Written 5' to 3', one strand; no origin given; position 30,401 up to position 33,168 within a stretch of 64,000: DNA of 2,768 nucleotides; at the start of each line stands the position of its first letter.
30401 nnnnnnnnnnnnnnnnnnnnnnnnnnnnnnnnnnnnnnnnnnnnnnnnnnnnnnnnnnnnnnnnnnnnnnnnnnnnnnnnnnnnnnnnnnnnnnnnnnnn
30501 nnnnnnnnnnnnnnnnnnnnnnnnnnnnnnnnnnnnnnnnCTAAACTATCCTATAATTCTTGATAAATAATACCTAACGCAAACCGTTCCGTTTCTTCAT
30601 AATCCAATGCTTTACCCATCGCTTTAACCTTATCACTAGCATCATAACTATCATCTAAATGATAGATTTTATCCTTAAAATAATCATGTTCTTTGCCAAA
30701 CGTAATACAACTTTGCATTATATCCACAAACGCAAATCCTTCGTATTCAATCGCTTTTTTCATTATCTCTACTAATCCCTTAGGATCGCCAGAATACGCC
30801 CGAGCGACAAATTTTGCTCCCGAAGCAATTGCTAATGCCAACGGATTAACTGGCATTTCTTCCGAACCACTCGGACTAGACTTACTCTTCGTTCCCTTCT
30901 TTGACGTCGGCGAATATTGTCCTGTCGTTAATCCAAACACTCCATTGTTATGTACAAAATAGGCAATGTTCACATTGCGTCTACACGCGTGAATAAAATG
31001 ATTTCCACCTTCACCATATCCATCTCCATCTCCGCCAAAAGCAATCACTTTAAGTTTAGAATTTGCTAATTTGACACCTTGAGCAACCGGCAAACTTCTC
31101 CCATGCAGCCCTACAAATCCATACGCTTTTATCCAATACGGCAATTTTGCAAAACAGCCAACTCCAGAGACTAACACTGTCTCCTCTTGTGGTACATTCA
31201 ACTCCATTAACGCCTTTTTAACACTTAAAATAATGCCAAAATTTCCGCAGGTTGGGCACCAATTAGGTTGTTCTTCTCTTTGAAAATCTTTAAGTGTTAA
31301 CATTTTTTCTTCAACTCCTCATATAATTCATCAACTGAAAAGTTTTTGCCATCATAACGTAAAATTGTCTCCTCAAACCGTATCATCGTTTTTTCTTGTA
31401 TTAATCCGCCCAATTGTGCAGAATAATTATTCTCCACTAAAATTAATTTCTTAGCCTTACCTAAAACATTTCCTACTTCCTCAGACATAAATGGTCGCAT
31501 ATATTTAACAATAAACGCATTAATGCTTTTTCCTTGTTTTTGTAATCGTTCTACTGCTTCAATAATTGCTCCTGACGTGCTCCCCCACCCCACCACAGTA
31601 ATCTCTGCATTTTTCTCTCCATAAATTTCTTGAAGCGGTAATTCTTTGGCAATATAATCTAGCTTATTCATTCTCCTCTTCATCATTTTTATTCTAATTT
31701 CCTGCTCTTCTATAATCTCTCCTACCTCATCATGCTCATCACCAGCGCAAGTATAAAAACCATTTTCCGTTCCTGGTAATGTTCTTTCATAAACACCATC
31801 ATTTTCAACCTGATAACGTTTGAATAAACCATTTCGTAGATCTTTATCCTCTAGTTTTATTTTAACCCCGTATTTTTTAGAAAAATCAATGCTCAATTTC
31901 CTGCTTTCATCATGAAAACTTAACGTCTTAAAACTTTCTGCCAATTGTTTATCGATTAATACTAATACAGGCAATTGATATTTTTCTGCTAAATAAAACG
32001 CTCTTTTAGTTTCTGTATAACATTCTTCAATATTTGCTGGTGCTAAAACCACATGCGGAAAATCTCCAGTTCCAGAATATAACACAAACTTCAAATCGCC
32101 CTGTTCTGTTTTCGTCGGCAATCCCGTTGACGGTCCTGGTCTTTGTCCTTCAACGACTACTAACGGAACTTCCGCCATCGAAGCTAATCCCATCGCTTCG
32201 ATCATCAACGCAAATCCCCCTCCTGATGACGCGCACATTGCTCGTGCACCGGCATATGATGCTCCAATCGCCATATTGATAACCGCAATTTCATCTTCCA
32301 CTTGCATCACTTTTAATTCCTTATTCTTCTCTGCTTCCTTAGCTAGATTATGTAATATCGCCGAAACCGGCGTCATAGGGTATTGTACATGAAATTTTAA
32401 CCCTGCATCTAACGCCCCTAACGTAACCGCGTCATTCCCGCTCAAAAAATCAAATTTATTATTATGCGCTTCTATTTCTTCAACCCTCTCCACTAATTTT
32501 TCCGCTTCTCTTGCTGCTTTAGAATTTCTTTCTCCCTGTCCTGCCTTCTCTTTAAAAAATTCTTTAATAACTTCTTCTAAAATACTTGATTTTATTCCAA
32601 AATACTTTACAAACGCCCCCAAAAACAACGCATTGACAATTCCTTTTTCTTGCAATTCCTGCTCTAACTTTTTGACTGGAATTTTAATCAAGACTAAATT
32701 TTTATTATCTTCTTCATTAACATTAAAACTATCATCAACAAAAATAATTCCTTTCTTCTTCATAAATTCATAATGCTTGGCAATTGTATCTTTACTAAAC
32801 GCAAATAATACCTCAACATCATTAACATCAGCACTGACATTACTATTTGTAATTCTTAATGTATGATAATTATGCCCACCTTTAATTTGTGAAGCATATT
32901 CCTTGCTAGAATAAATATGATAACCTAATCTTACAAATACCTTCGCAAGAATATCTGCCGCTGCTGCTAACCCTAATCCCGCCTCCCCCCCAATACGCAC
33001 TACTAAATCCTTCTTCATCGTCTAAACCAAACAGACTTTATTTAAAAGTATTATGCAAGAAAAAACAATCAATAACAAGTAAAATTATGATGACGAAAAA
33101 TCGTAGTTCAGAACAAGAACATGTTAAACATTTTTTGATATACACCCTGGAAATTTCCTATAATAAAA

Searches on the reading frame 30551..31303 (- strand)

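Call 35: search_protein_families(library=pfam, proteins=[window:30551-31303:-], max_evalue=0.0001)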
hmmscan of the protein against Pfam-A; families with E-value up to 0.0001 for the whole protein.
window:30551-31303:- (250 aa): 2 families
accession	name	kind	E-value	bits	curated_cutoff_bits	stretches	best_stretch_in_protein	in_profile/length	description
PF02775.26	TPP_enzyme_C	-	3.7e-32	111.7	21.9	1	51-195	5-151/151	Thiamine pyrophosphate enzyme, C-terminal TPP binding domain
PF12367.13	PFO_beta_C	-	2.6e-11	43.8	24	1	199-248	1-50/66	Pyruvate ferredoxin oxidoreductase beta subunit C terminal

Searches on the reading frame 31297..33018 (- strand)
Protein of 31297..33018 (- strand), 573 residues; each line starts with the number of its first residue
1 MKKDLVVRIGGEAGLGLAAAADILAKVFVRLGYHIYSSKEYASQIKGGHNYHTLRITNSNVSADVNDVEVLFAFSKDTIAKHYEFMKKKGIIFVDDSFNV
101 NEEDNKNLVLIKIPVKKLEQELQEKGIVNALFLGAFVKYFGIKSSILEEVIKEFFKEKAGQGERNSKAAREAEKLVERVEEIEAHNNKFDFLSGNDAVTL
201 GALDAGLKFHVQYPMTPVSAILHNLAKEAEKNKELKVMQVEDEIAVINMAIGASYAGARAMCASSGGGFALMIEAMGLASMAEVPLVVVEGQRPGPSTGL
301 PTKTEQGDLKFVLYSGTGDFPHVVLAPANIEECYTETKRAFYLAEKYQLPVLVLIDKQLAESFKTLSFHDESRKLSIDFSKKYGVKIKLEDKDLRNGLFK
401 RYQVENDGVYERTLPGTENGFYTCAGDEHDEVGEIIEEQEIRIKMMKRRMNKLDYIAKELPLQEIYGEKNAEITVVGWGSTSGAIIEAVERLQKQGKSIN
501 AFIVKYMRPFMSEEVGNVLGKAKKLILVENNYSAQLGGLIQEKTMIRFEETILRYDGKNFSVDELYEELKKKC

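Call 35: search_protein_families(library=pfam, proteins=[window:31297-33018:-], max_evalue=0.0001)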
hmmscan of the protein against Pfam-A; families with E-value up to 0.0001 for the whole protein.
window:31297-33018:- (573 aa): 5 families
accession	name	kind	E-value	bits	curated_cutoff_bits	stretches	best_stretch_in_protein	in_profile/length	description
PF01855.24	POR_N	-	3.2e-54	184.5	27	1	201-377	2-178/231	Pyruvate flavodoxin/ferredoxin oxidoreductase, thiamine diP-bdg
PF01558.24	POR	-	5.8e-27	95.4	27.4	1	14-172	2-171/173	Pyruvate ferredoxin/flavodoxin oxidoreductase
PF17147.9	PFOR_II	-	1e-09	39.1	27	1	471-560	1-97/102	Pyruvate:ferredoxin oxidoreductase core domain II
PF02776.23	TPP_enzyme_N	-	4.5e-07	30.1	26.8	1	222-306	28-111/119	Thiamine pyrophosphate enzyme, N-terminal TPP binding domain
PF02780.25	Transketolase_C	-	3.1e-06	27.6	25.9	1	469-533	8-72/124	Transketolase, C-terminal domain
